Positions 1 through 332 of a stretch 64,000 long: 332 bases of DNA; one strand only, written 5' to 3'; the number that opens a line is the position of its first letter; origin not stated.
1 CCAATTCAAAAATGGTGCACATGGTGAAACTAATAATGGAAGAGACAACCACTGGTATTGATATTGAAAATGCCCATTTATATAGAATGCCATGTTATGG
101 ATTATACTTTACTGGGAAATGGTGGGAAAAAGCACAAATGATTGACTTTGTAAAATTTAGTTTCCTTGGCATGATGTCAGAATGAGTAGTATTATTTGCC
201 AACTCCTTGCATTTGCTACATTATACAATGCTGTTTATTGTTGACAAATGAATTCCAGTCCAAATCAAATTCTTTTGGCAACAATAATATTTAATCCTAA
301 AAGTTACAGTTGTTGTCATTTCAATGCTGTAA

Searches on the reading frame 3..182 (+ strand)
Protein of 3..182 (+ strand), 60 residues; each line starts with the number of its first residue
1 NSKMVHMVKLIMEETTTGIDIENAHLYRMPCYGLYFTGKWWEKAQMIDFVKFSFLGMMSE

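Call 30: search_protein_families(library=pfam, alignment_id=A1, max_evalue=0.01)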
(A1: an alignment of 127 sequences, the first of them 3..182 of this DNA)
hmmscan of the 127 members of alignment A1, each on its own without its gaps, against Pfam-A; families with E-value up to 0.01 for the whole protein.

A. member 1, window:3-182:+ (60 aa): 0 families

B. families by the number of members that match (of 127 scanned): 22 families
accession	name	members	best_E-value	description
PF01505.23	Vault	3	2e-10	Major Vault Protein repeat domain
PF00400.38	WD40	3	2e-09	WD domain, G-beta repeat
PF25174.1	Beta-prop_THOC3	3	5.1e-07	THOC3 beta-propeller domain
PF25173.1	Beta-prop_WDR3_1st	3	3.6e-05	WDR3 first beta-propeller domain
PF24817.1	WD40_WDHD1_1st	2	1e-06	WDHD1 first WD40 domain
PF25175.1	Beta-prop_WDR5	2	9.8e-06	WDR5 beta-propeller domain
PF24814.1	WD40_Prp19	2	7.4e-05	Prp19 WD40 domain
PF24807.1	WD40_CDC20-Fz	2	0.00011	CDC20/Fizzy WD40 domain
PF24796.1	WDR55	2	0.00021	WDR55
PF17794.6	Vault_2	2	0.0013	Major Vault Protein repeat domain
PF24805.1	EIF3I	2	0.0016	EIF3I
PF23414.1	Beta-prop_EML_2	2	0.0022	Echinoderm microtubule-associated protein second beta-propeller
PF13774.12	Longin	1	5.4e-11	Regulated-SNARE-like domain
PF25048.1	Beta-prop_TEP1_C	1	7e-05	TEP-1 C-terminal beta-propeller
PF25047.1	Beta-prop_TEP1_2nd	1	8.5e-05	TEP-1 second beta-propeller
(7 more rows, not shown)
